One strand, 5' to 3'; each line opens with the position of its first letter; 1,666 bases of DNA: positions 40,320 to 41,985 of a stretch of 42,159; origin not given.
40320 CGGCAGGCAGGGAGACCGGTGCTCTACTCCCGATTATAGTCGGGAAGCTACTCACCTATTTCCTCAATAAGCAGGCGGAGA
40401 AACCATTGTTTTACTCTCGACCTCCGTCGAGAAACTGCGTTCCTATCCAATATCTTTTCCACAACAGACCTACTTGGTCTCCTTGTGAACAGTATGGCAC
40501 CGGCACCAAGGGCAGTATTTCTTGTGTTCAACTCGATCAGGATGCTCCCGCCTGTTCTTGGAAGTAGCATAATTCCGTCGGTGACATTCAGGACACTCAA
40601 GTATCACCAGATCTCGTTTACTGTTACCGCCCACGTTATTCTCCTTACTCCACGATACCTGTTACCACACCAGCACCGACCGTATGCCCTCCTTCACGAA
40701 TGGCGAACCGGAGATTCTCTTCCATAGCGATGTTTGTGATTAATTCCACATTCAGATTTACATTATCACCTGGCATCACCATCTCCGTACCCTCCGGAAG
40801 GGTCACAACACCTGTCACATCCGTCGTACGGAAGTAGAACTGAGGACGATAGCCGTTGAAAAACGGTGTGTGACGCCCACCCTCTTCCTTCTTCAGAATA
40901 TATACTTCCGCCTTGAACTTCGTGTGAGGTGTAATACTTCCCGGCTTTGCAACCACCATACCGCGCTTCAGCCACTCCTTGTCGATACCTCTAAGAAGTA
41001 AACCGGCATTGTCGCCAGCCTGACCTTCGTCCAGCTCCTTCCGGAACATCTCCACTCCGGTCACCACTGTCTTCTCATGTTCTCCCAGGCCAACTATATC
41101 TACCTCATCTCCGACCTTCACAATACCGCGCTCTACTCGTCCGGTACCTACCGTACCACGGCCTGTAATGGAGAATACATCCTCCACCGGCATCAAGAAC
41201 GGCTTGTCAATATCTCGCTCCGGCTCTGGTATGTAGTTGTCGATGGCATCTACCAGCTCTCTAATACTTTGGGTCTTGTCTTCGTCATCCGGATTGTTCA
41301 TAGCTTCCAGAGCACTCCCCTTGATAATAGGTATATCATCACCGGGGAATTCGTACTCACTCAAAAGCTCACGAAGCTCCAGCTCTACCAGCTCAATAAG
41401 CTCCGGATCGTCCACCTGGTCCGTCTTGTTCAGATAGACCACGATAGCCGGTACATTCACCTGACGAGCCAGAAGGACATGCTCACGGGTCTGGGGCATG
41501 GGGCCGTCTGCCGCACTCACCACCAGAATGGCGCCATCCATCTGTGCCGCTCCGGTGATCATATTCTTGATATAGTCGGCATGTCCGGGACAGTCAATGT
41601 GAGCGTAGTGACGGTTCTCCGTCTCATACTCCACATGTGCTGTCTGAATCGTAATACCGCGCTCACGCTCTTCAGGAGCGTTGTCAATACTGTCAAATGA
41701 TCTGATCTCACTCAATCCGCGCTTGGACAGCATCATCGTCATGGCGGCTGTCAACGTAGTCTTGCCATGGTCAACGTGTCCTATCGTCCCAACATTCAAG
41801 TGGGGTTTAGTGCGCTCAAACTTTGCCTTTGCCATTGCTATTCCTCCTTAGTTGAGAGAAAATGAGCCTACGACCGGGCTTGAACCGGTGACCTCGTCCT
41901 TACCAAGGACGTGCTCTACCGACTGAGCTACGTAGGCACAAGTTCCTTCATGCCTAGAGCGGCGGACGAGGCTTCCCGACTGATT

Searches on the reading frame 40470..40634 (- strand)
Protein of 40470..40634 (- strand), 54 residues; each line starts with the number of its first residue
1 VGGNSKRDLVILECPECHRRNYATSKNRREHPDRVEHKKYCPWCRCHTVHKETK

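Call 11: find_encoding_contigs(protein=window:40470-40634:-, flank=3000, max_places=10)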
Protein window:40470-40634:- (54 aa): no gene with exactly this product is on record in the collection.

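Call 79: find_encoding_contigs(protein=window:40473-40634:-, flank=3000, max_places=10)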
Protein seq(54 aa) (54 aa): no gene with exactly this product is on record in the collection.

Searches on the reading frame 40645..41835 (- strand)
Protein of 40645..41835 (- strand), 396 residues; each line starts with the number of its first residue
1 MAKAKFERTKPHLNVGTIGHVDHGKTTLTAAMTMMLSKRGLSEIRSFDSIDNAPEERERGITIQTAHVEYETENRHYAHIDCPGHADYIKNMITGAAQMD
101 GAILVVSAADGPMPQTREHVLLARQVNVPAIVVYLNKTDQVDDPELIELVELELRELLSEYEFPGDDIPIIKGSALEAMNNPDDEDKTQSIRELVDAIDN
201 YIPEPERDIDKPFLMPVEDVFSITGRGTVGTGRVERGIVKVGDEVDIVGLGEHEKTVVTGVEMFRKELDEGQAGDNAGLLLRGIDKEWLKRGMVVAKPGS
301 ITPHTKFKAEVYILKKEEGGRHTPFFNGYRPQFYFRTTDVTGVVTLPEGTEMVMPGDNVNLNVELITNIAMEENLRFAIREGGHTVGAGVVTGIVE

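Call 25: find_encoding_contigs(protein=window:40645-41835:-, flank=6000, max_places=10)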
Protein window:40645-41835:- (396 aa): no gene with exactly this product is on record in the collection.
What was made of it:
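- Tried and rejected: Exact-protein look-ups of L33 (twice) and EF-Tu found nothing (calls 11, 25, 79).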
